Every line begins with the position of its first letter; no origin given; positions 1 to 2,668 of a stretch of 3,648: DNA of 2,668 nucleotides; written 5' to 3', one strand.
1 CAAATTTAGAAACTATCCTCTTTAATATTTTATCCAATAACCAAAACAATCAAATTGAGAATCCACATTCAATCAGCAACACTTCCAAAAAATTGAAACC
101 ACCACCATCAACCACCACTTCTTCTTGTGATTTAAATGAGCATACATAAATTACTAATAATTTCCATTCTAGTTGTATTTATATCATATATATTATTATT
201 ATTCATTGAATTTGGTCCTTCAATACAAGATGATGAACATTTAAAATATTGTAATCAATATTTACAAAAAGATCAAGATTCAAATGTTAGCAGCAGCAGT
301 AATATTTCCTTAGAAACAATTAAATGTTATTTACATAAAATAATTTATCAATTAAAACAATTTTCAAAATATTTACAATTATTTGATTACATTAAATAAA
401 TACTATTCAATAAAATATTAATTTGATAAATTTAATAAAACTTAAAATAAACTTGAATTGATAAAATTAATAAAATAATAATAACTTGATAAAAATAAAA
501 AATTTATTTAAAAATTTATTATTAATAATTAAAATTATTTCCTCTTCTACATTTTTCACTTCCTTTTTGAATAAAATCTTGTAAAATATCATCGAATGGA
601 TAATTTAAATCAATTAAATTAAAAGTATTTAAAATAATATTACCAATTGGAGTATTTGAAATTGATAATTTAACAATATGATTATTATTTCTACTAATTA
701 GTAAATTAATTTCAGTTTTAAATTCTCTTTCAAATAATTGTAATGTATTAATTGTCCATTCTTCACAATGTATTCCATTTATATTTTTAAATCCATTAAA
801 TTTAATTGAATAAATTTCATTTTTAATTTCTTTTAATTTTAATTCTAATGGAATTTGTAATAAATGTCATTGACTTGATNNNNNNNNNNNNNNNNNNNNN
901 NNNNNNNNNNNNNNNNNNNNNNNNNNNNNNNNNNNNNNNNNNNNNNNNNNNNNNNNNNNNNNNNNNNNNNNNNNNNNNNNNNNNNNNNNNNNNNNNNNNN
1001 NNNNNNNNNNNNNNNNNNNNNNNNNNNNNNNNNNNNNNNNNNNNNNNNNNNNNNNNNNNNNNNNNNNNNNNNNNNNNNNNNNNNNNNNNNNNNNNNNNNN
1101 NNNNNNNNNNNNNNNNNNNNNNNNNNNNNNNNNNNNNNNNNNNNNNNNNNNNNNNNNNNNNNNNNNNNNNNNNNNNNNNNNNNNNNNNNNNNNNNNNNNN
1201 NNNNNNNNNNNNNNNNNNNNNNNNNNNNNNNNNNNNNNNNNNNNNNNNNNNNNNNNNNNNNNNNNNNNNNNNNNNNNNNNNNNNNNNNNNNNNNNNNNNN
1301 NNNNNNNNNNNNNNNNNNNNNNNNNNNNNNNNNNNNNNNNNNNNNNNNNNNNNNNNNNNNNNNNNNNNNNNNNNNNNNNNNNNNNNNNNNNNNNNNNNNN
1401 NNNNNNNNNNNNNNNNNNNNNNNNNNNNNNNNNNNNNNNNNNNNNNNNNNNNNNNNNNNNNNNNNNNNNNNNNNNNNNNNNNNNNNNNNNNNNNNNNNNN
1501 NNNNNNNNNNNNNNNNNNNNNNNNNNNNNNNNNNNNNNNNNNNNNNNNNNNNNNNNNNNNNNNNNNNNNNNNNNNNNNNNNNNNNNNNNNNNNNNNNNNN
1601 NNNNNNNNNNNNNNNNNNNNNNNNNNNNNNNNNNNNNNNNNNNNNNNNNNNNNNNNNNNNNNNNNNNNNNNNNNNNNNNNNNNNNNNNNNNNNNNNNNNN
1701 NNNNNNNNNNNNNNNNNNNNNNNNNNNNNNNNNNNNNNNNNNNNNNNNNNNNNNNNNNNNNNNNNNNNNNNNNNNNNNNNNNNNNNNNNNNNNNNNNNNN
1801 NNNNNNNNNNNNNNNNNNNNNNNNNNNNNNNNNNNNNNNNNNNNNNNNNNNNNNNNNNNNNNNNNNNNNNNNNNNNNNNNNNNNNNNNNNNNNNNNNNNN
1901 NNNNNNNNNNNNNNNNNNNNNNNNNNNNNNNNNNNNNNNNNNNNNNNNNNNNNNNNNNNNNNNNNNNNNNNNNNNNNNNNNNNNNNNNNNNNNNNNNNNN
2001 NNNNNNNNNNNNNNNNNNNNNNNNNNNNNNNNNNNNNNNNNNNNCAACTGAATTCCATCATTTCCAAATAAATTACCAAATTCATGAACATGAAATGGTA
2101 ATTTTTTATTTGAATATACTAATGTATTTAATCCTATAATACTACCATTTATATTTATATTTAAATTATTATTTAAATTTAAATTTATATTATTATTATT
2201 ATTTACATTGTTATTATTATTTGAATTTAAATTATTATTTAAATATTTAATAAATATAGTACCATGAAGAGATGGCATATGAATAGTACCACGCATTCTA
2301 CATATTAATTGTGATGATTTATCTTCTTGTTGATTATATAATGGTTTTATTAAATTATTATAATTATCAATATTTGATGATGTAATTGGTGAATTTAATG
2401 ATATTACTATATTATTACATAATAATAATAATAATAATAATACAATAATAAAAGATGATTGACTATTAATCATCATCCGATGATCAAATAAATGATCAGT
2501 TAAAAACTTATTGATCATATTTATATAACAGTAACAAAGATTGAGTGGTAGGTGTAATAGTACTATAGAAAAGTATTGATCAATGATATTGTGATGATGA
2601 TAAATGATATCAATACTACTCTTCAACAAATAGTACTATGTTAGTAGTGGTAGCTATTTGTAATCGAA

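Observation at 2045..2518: Signal-peptide-bearing Cu/Zn superoxide dismutase with a ~30-residue poly-Asn insertion in the first beta-hairpin, truncated by the assembly gap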

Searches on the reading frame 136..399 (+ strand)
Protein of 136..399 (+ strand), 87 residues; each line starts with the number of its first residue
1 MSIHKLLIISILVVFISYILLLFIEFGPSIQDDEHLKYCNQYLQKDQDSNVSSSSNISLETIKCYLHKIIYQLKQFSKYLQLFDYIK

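Call 5: search_protein_families(library=pfam, proteins=[window:136-399:+], max_evalue=1)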
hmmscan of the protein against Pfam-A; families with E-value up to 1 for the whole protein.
window:136-399:+ (87 aa): 1 family
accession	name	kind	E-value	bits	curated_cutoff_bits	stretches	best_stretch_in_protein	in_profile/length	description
PF20780.2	TssR_M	-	0.037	14.2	25.7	1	30-76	7-52/86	TssR second domain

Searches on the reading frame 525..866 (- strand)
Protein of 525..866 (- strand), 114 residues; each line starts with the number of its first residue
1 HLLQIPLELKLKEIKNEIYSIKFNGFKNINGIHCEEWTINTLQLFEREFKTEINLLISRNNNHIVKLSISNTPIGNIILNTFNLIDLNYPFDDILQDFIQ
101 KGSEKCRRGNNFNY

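Call 69: search_protein_families(library=pfam, proteins=[window:525-866:-], max_evalue=10)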
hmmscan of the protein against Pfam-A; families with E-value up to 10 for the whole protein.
window:525-866:- (114 aa): 3 families
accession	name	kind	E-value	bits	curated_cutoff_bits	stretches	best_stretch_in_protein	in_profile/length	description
PF24406.1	nSTAND_NTPase4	-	0.02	15.4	27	2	19-62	1-44/58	Novel STAND NTPase 4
PF24920.1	C2_TCB1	-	0.025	14.7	27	1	35-74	83-122/125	Tricalbin-1-like, C2 domain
PF15818.10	CCDC73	-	0.026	12.8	27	1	28-72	420-463/1050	Coiled-coil domain-containing protein 73 family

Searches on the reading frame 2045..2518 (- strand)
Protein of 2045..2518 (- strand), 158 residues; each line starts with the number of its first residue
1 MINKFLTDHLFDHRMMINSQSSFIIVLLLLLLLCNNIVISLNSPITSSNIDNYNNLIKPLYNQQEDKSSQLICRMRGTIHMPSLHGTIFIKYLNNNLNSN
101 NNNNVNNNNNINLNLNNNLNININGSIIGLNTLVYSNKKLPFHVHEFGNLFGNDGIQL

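Call 5: search_protein_families(library=pfam, proteins=[window:2045-2518:-], max_evalue=1)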
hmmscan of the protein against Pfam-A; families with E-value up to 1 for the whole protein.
window:2045-2518:- (158 aa): 0 families

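Call 7: search_solved_structures(query=window:2045-2518:-, max_evalue=10, show_alignments=3)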
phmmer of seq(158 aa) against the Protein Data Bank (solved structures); distinct sequences matched with E-value up to 10: 1.
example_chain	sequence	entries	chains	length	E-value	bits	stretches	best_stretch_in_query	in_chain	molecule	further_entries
2fbm_A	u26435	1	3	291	0.077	16.1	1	38-134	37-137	Y chromosome chromodomain protein 1, telomeric isoform b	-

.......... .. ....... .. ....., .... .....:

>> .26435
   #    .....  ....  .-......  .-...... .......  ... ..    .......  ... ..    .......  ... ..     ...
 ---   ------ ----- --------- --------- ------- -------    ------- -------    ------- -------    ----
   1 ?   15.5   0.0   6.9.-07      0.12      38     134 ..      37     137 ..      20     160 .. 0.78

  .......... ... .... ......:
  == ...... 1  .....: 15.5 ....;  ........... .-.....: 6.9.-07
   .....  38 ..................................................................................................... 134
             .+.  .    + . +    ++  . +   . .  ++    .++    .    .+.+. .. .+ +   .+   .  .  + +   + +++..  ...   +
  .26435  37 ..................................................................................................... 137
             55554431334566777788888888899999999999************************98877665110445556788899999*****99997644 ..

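Call 9: find_homologous_proteins(query=window:2045-2518:-, max_evalue=1)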
Query seq(158 aa): 164 candidates shared short words with the query, none scored E <= 1.
